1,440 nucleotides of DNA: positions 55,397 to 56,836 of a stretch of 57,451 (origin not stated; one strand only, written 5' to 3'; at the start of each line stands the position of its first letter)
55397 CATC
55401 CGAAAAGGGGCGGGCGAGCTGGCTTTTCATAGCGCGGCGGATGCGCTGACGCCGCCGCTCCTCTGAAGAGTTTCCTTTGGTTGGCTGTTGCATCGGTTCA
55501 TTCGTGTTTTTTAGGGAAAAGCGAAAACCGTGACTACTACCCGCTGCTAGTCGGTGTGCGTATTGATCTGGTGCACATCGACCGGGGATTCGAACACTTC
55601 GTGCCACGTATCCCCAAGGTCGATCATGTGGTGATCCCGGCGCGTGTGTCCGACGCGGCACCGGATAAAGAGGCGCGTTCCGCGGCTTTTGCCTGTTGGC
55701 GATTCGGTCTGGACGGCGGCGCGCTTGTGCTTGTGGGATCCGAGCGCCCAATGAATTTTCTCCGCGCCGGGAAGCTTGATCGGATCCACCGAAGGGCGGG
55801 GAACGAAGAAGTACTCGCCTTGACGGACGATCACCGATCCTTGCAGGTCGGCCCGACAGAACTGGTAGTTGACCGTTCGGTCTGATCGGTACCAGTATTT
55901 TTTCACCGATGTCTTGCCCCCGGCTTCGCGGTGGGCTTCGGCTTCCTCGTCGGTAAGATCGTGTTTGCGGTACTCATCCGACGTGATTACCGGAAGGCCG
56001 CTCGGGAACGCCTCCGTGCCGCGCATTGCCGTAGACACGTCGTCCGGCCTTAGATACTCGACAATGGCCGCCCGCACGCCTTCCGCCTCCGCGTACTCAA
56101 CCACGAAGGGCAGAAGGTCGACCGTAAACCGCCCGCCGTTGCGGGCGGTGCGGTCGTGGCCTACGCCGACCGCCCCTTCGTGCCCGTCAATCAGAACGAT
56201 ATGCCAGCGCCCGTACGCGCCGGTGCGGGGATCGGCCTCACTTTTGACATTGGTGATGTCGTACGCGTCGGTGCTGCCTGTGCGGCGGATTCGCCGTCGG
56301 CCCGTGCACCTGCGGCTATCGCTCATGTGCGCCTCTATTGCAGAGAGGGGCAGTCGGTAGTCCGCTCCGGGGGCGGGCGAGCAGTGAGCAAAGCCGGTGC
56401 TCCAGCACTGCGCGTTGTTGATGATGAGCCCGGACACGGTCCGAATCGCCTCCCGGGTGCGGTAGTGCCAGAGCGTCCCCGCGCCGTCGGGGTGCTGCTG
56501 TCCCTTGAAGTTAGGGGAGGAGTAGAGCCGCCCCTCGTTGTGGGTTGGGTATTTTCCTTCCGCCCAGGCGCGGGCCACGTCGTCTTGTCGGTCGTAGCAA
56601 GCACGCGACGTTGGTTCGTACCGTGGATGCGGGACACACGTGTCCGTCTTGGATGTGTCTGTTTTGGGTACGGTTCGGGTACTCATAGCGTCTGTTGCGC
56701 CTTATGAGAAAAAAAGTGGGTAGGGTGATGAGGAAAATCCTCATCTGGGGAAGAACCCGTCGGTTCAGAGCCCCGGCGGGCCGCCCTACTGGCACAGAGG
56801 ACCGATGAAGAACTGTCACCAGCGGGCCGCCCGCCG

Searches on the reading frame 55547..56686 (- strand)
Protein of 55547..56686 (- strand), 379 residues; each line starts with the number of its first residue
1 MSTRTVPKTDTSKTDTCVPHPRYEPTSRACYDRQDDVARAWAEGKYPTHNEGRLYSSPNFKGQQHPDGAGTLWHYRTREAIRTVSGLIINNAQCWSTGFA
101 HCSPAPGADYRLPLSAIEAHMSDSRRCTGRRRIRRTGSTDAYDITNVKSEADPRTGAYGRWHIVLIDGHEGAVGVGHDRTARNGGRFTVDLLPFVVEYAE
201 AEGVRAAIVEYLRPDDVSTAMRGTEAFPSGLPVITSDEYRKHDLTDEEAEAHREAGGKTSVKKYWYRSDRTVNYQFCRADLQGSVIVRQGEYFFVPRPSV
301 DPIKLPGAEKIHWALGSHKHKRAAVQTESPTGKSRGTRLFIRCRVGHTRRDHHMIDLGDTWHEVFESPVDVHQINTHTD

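Call 8: search_protein_families(library=pfam, proteins=[window:55547-56686:-], max_evalue=0.01)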
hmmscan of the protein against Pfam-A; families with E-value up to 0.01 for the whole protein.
window:55547-56686:- (379 aa): 0 families

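Call 14: find_related_loci(query=window:55547-56686:-, collection=viral_contigs, flank=10000)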
Query window:55547-56686:- (379 aa) in viral_contigs; peptide patterns used: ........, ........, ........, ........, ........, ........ (x = any residue, [..] = any of these).
10 stretches matched a pattern; 1 encode a relative of the query (tblastn E <= 1e-3); 1 distinct loci.
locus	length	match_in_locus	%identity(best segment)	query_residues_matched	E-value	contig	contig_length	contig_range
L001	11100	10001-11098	75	1-377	0e+0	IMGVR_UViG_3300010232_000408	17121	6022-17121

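Call 32: search_protein_families(library=phrogs, proteins=[window:55547-56686:-], max_evalue=0.01)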
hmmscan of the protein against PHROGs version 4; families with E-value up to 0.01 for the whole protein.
window:55547-56686:- (379 aa): 0 families

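Call 35: find_homologous_proteins(query=window:55547-56686:-)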
Query window:55547-56686:- (379 aa): 23 proteins with E <= 0.001 among 3016 candidates.
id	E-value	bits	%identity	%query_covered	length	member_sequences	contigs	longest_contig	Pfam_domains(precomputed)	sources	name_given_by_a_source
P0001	3.7e-237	805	100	91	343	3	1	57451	-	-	-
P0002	7.2e-198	675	78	100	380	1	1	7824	-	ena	-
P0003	7.3e-194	662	78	100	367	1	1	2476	-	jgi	jgi:hypothetical protein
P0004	5.9e-189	646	76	100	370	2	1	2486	-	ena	-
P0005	8.2e-179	613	73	99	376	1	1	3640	-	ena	-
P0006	2.5e-175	601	71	100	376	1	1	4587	-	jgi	-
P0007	7.0e-86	307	49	98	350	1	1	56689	-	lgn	-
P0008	5.1e-62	228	40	96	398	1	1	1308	-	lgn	-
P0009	2.4e-61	226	40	94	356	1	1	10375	-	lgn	-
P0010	8.7e-60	221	39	93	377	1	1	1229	-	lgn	-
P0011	1.6e-59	220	39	93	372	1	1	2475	-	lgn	-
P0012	1.2e-56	210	39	94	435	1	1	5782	-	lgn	-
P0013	1.3e-56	210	39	95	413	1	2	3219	-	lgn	-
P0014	7.9e-56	208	37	95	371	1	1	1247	-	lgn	-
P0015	2.2e-55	206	37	93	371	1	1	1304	-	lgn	-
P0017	5.1e-55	205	37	95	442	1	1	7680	-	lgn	-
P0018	6.1e-53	198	36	90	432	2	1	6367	-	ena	-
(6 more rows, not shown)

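Call 36: find_encoding_contigs(protein=P0007, flank=10000, max_places=2)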
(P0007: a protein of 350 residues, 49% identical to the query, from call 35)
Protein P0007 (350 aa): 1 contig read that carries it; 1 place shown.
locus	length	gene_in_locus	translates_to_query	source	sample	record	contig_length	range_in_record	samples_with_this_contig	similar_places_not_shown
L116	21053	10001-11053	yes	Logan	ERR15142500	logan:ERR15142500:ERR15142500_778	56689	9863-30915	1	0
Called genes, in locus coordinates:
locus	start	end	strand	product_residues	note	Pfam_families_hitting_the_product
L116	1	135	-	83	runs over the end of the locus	-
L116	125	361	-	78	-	-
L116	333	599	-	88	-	-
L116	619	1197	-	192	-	PF00589:Phage_integrase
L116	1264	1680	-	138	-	-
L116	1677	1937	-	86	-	-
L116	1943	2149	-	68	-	-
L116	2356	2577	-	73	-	-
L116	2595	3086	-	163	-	-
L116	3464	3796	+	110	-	-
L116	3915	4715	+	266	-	-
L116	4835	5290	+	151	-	-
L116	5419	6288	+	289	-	-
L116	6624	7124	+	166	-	-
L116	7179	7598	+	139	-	-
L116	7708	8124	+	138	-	-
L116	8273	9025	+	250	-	-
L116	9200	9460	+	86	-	-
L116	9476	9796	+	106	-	-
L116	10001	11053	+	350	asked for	-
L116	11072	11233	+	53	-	-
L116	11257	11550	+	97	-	-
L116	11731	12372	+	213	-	-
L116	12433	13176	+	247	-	-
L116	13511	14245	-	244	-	-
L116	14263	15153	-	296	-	-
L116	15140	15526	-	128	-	-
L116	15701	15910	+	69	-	-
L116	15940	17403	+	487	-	-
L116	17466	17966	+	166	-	PF08645:PNK3P, PF13242:Hydrolase_like (weak)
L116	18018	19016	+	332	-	-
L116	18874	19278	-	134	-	-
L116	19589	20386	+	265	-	PF00929:RNase_T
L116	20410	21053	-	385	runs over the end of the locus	-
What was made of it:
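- On Tyrosine-recombinase inversion switch (fimS/FimB-FimE type): L116 has the same layout (call 36).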

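Call 37: find_encoding_contigs(protein=P0002, flank=10000, max_places=2)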
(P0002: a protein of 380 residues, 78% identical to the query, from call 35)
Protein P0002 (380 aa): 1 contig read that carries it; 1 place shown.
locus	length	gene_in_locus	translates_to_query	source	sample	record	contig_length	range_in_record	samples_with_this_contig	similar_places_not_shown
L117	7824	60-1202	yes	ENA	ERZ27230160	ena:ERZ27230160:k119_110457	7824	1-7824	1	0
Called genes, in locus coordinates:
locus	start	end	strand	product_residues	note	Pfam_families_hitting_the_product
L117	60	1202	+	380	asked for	-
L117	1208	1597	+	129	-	-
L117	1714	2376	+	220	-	-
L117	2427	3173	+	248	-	-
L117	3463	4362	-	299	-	-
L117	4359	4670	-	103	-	-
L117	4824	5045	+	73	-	-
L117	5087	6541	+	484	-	-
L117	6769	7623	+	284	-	-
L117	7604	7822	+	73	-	?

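Call 38: find_encoding_contigs(protein=P0006, flank=10000, max_places=2)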
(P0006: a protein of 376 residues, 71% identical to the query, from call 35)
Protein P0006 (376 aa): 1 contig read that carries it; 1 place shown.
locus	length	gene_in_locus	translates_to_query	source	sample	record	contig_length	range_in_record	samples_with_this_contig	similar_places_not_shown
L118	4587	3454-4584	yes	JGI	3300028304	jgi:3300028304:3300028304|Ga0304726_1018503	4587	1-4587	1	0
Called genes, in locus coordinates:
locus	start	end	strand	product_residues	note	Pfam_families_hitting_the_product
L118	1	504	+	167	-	?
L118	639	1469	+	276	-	-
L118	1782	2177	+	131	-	PF24239:DUF7447 (weak)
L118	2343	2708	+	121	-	-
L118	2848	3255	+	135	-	-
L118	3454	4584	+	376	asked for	-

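Call 47: search_protein_families(library=ncbifam, proteins=[window:55547-56686:-], max_evalue=0.01)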
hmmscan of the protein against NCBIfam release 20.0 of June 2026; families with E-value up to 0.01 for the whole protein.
window:55547-56686:- (379 aa): 0 families
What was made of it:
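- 55547..56686 (-): ORF379: conserved protein of unknown function and unknown fold. No Pfam, PHROG or NCBIfam hit (calls 8, 32, 47).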

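Call 52: find_encoding_contigs(protein=P0009, flank=10000, max_places=2)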
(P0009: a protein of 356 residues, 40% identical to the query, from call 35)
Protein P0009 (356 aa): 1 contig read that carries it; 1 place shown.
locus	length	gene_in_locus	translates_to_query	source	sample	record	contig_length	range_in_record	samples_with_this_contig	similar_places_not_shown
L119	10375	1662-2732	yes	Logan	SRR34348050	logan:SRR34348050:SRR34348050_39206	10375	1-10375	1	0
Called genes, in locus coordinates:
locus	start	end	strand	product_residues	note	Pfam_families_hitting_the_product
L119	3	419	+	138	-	?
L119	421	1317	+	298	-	-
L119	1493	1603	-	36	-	-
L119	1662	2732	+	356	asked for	-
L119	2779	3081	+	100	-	-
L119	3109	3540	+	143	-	-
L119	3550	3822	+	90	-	-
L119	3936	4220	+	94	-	-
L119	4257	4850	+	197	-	-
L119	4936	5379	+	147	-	-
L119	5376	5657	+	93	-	-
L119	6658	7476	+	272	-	-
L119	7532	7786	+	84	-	-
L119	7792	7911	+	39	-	-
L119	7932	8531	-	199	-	-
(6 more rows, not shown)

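Call 53: find_encoding_contigs(protein=P0017, flank=10000, max_places=2)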
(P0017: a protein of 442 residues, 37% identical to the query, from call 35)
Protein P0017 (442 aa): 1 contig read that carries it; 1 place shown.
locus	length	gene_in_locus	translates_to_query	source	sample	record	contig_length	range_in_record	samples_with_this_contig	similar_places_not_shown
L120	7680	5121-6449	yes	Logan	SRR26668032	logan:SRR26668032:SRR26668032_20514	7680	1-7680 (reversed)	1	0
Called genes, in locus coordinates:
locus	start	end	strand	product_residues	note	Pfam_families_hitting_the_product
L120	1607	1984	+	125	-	-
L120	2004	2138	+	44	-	-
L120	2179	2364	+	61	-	-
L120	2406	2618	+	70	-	-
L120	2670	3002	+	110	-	-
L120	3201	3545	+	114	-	-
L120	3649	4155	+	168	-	-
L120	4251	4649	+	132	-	-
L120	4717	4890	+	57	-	-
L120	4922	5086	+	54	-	-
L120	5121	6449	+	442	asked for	-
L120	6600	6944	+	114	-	-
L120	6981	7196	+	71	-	-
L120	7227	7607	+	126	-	-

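Call 54: find_encoding_contigs(protein=P0018, flank=10000, max_places=2)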
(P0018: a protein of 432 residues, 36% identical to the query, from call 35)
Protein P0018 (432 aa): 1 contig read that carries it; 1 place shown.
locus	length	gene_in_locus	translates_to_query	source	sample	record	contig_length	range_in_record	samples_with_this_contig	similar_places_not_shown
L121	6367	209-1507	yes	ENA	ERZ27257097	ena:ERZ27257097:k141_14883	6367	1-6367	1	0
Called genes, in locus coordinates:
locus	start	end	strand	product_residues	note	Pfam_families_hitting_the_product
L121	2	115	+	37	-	?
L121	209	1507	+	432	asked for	-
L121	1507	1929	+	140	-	-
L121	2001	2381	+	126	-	-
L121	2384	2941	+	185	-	-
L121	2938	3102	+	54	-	-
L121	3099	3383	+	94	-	-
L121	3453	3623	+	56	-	-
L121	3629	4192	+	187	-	-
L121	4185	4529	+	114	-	-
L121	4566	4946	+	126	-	-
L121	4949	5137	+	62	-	-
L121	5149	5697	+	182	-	-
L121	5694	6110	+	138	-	PF14520:HHH_5 (weak)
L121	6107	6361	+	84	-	-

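Call 69: predict_structure(alignment_id=A1)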
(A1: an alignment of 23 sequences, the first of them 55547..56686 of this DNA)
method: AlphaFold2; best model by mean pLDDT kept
length: 379 residues; sequences in the alignment: 23
mean_pLDDT: 82.4   pTM: 0.79
mean pLDDT of the five models: 82.4, 81.2, 77.2, 69.5, 68.4
residues with pLDDT >= 90: 183; 70-90: 129; 50-70: 33; < 50: 34
segments of 3 or more residues with pLDDT < 50: 1-16, 124-138, 377-379
pLDDT, mean of each block of 10 residues (from residue 1): 35 52 88 91 87 84 89 88 93 71 85 88 50 43 91 63 91 88 78 93 92 92 87 93 95 97 89 94 93 93 91 83 87 75 82 85 92 62
secondary structure, 60 per line:
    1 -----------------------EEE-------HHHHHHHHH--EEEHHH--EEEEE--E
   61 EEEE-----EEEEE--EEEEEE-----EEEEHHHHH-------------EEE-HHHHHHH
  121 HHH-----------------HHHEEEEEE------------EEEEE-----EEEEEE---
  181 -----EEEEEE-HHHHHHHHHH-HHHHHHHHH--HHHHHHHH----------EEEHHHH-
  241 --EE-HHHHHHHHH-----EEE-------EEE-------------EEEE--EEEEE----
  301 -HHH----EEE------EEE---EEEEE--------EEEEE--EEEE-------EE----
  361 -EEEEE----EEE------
elements in order: E24-26 H34-42 E45-47 E53-57 E60-64 E70-74 E77-82 E88-91 H92-96 E110-112 H114-123 E144-149 E162-166 E172-177 E186-191 H193-202 H204-212 H215-222 E233-235 H236-239 H246-254 E260-262 E270-272 E286-289 E292-296 E309-311 E318-320 E324-328 E337-341 E344-347 E362-366 E371-373

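Call 73: fold_search(model_id=the predicted structure, library=pdb)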
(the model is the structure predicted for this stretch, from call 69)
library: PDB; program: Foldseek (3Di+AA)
matches with E <= 10: 221; with E <= 0.001: 0
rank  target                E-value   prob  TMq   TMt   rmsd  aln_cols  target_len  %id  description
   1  9tpm                  2.4e-02  0.09  0.09  0.12  18.2       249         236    9  Structure of LolB from Porphyromonas gingivalis (released 2026-02-18)
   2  4imh_A                1.8e-01  0.02  0.07  0.07  20.7       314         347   11  Crystal Structure of Cytoplasmic Heme Binding Protein, PhuS, from Pseudomonas aeruginosa (released 2013-09-18)
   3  3nwf_D                2.0e-01  0.02  0.08  0.06  28.5       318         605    8  Glycoprotein B from Herpes simplex virus type 1, low-pH (released 2010-12-01)
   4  5zeb_W                3.2e-01  0.04  0.07  0.11  17.1       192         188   11  M. Smegmatis P/P state 70S ribosome structure (released 2018-09-26)
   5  9e5v_A                3.2e-01  0.02  0.09  0.07  32.1       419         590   11  The postfusion conformation of herpes simplex virus type 1 (HSV-1) glycoprotein B (gB) (released 2026-03-18)
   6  5jsj_A                4.5e-01  0.03  0.08  0.13  20.8       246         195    9  Crystal structure of Spindlin1 bound to compound EML631 (released 2017-05-24)
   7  2z9y                  6.1e-01  0.02  0.08  0.12  21.4       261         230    9  Crystal structure of CERT START domain in complex with C10-diacylglycerol (released 2008-02-12)
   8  3nwd_C                6.8e-01  0.01  0.08  0.06  29.2       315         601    8  Glycoprotein B from Herpes simplex virus type 1, Y179S mutant, low-pH (released 2010-12-01)
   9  4mf9_A                7.6e-01  0.01  0.07  0.07  20.2       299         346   11  Crystal structure of holo-PhuS, a heme-binding protein from Pseudomonas aeruginosa (released 2014-03-05)
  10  9mw5_A                7.6e-01  0.01  0.07  0.05  28.1       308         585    8  D1 Herpes Virus Simplex Neutralizing Nanobody Bound to HSV Glycoprotein gB (released 2025-08-13)
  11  3nw8_C                7.6e-01  0.01  0.08  0.06  28.9       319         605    8  Glycoprotein B from Herpes simplex virus type 1, Y179S mutant, high-pH (released 2010-12-01)
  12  2e3s                  8.1e-01  0.01  0.08  0.11  21.4       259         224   10  Crystal structure of CERT START domain co-crystallized with C24-ceramide (P21) (released 2007-12-18)
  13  4uw8_A                8.1e-01  0.01  0.10  0.09  23.0       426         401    9  Structure of the carboxy-terminal domain of the bacteriophage T5 L- shaped tail fiber with its intra-molecular chapero (released 2015-08-05)
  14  2b4v                  8.6e-01  0.06  0.10  0.09  16.0       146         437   12  Structural Basis for UTP Specificity of RNA Editing TUTases From Trypanosoma Brucei (released 2005-11-22)
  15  5zep_W                8.6e-01  0.02  0.08  0.12  18.1       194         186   12  M. smegmatis hibernating state 70S ribosome structure (released 2018-09-26)
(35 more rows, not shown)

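Call 74: fold_search(model_id=the predicted structure, library=viral)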
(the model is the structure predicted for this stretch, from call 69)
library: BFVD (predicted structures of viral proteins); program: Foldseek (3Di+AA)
matches with E <= 10: 377; with E <= 0.001: 0
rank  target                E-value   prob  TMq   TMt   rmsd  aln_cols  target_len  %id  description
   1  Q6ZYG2                7.8e-02  0.05  0.07  0.12  17.2       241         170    9  Uncharacterized protein [Pyrobaculum spherical virus (isolate United States/Yellowstone)]
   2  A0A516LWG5            9.3e-02  0.11  0.11  0.07  18.4       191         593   15  (no name in the UniProt tables at hand)
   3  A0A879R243            1.2e-01  0.04  0.12  0.11  25.9       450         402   10  Intramolecular chaperone auto-processing domain containing protein [Synechococcus phage S-SRM01]
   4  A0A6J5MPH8            1.6e-01  0.93  0.09  0.32   1.3        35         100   26  DUF8033 domain-containing protein [uncultured Caudovirales phage]
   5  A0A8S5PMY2            1.9e-01  0.51  0.13  0.48   7.5        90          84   14  DUF8033 domain-containing protein [Podoviridae sp. ctnCN2]
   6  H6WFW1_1              2.4e-01  0.07  0.11  0.06  19.2       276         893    9  Virion structural protein and packaging [Cyanophage S-TIM5]
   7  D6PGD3                2.5e-01  0.02  0.09  0.06  28.2       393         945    9  (no name in the UniProt tables at hand)
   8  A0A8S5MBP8            2.7e-01  0.04  0.10  0.08  17.7       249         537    8  Uncharacterized protein (Fragment) [Siphoviridae sp. ctG7D9]
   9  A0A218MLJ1            2.8e-01  0.06  0.16  0.09  20.5       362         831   10  Putative virion structural protein [uncultured virus]
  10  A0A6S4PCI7            3.2e-01  0.06  0.13  0.09  20.3       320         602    9  Uncharacterized protein [uncultured phage_MedDCM-OCT-S28-C3]
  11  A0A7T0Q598            3.2e-01  0.03  0.11  0.12  22.2       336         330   12  Uncharacterized protein [Streptomyces phage TurkishDelight]
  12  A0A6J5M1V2            3.2e-01  0.02  0.11  0.08  31.3       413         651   11  C1q domain containing protein [uncultured Caudovirales phage]
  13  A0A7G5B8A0            3.5e-01  0.44  0.12  0.49   6.9        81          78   12  DUF8033 domain-containing protein [Ralstonia phage Anchaing]
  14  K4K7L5                4.2e-01  0.07  0.12  0.18  15.6       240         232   14  Uncharacterized protein [Caulobacter phage CcrSwift]
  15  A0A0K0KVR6            4.2e-01  0.02  0.09  0.07  23.2       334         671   12  Putative tail fiber protein [Prochlorococcus phage P-TIM68]
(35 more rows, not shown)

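Call 89: find_encoding_contigs(protein=P0001, flank=3000, max_places=10)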
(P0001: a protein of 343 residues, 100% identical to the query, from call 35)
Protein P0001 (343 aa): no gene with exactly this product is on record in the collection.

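Call 90: find_encoding_contigs(protein=P0003, flank=3000, max_places=3)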
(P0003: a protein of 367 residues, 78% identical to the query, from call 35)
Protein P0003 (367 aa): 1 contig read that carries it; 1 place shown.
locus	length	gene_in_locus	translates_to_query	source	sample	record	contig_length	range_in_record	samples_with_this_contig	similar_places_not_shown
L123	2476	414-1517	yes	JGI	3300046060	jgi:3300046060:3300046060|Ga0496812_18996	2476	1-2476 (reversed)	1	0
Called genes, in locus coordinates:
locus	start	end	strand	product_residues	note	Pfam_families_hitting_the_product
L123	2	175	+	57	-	?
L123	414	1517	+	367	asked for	-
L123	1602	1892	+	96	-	-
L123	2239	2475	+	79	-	?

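Call 91: find_encoding_contigs(protein=P0004, flank=3000, max_places=3)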
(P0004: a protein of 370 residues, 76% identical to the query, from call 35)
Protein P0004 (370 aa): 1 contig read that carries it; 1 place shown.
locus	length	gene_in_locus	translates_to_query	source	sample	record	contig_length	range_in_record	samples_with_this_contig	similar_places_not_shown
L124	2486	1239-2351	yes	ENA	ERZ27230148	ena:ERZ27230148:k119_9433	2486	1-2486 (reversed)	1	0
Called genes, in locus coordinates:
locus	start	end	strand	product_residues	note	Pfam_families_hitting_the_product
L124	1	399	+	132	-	?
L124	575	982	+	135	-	-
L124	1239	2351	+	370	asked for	-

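Call 92: find_encoding_contigs(protein=P0005, flank=3000, max_places=3)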
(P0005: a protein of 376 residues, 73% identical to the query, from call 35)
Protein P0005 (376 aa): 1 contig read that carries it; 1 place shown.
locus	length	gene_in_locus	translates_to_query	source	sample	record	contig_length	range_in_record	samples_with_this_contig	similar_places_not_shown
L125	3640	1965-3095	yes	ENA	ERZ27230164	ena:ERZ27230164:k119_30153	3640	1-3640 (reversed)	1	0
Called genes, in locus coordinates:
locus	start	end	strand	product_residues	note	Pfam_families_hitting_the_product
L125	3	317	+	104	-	?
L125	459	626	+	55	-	-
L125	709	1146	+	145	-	-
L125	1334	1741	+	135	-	-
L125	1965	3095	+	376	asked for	-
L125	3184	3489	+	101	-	-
